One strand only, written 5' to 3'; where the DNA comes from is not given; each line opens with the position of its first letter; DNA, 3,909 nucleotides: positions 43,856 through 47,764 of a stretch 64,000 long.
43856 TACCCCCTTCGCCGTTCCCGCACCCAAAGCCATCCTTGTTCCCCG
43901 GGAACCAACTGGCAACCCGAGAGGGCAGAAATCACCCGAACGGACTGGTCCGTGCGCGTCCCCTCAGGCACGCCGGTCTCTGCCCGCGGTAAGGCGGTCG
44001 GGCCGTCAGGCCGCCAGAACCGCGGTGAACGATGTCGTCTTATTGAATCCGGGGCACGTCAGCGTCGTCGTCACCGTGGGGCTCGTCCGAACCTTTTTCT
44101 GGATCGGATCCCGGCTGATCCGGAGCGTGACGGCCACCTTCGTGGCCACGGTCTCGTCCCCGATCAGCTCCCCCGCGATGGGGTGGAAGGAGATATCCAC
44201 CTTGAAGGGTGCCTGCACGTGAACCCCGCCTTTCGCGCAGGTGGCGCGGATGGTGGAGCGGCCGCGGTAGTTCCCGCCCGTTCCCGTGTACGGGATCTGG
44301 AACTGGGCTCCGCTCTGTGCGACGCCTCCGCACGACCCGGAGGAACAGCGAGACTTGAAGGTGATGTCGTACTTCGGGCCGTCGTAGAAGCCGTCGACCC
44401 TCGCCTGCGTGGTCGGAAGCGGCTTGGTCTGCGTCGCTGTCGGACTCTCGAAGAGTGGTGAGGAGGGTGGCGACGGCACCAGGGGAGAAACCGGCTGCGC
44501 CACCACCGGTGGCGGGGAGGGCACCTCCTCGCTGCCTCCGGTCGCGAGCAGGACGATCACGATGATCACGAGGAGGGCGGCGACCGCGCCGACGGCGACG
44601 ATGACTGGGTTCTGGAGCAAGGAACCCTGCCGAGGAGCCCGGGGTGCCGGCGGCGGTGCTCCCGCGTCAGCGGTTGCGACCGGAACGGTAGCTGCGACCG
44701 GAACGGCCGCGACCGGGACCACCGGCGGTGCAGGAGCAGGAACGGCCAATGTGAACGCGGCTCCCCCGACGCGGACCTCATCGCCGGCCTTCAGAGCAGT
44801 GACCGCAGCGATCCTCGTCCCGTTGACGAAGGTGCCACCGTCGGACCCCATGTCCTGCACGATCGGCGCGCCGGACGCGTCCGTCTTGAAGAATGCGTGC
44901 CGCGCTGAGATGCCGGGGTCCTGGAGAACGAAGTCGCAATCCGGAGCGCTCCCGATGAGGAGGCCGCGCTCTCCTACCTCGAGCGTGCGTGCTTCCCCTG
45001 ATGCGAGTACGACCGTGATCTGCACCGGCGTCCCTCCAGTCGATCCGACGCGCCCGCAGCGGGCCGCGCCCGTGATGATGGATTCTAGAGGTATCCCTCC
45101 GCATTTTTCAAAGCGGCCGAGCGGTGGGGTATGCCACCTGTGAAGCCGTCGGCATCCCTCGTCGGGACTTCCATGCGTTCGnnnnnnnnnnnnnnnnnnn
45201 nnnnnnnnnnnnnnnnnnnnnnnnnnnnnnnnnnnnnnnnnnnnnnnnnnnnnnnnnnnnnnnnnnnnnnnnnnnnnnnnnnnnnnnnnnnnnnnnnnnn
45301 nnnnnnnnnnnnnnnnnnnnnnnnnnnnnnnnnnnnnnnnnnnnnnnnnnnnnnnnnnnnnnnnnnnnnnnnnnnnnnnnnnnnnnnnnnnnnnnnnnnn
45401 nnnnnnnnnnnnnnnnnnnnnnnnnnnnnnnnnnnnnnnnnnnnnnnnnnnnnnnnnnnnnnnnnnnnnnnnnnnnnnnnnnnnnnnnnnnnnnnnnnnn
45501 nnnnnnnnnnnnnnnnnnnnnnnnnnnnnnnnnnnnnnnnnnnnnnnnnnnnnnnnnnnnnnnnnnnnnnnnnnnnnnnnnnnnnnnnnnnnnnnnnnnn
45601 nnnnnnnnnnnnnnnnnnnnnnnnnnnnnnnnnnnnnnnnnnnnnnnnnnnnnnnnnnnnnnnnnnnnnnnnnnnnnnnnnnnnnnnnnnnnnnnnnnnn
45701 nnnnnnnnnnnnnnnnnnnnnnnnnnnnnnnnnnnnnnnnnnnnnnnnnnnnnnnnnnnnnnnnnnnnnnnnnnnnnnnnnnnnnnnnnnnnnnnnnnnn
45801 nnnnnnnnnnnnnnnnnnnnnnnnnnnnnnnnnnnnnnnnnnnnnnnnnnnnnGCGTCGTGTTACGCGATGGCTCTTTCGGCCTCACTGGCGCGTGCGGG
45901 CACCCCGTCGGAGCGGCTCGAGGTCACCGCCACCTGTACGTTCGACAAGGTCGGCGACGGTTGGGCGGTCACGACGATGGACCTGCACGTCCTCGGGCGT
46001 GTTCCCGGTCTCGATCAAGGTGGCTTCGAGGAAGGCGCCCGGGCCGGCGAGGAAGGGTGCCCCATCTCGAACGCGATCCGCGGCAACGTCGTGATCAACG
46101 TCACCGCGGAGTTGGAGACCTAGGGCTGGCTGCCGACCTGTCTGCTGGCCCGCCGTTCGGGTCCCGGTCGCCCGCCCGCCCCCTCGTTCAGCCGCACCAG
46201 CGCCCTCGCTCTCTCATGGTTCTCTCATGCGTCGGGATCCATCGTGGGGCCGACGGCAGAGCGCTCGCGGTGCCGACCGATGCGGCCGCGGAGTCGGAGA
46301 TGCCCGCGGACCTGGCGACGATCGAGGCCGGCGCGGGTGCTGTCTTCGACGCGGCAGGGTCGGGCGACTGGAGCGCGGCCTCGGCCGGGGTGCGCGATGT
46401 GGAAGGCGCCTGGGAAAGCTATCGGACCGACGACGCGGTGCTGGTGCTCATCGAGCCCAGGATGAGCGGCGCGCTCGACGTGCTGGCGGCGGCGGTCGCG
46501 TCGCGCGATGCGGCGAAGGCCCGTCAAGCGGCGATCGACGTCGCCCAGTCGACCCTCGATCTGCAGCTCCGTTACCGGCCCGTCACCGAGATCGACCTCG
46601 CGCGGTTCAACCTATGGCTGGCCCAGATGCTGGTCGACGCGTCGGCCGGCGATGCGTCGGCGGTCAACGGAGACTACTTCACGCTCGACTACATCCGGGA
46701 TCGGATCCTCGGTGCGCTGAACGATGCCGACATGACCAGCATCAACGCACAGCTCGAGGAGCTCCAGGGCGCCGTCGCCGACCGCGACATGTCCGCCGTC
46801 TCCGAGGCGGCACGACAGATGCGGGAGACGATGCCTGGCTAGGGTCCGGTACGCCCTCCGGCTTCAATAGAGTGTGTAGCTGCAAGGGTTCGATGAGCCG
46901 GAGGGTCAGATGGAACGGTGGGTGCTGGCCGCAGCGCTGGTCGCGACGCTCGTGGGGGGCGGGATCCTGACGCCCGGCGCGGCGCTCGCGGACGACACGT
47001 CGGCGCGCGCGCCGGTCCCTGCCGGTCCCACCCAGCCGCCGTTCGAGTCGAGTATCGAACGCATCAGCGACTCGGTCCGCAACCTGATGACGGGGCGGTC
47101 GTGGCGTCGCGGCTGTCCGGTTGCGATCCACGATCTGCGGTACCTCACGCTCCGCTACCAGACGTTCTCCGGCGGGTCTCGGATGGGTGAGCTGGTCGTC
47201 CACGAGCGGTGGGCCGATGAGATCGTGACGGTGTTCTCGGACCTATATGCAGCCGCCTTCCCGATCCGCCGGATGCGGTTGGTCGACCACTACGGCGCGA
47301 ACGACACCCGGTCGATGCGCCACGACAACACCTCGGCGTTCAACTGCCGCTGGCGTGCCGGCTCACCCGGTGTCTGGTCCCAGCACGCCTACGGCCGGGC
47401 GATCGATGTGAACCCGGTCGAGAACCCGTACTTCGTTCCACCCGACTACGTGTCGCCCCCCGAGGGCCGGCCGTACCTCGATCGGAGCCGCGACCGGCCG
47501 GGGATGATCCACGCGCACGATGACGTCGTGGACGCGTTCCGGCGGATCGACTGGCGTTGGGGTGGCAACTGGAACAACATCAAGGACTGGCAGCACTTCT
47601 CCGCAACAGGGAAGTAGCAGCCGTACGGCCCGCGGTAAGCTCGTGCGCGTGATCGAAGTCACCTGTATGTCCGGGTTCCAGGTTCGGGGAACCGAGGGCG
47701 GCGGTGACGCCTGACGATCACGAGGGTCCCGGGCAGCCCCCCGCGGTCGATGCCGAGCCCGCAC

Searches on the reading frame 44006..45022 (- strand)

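Call 62: search_protein_families(library=pfam, proteins=[window:44006-45022:-], max_evalue=0.001)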
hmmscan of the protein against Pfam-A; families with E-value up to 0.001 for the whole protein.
window:44006-45022:- (338 aa): 2 families
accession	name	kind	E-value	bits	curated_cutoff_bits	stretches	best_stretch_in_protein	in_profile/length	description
PF00498.31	FHA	-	1.1e-16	61.5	20.7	1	22-86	2-67/67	FHA domain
PF16697.10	Yop-YscD_cpl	-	8.6e-14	52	33.2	1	12-93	10-91/94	Inner membrane component of T3SS, cytoplasmic domain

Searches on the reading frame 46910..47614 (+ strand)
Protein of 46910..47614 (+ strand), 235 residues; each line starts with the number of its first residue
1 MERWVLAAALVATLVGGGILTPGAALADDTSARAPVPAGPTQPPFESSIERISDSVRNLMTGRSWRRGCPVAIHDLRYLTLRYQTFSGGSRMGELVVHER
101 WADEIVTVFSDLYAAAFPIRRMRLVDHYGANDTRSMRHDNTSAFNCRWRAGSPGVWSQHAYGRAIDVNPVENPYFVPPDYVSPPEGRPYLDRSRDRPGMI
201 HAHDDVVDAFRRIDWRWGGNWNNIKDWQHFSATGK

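Call 37: search_protein_families(library=pfam, proteins=[window:46910-47614:+], max_evalue=0.01)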
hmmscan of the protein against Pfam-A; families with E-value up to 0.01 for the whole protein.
window:46910-47614:+ (235 aa): 2 families
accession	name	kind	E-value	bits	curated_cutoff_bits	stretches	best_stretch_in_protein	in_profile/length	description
PF13539.11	Peptidase_M15_4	-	9.9e-21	74.6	25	1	151-231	2-69/70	D-alanyl-D-alanine carboxypeptidase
PF06904.17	Extensin-like_C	-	0.001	19.7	25.4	1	137-169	79-112/176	Extensin-like protein C-terminus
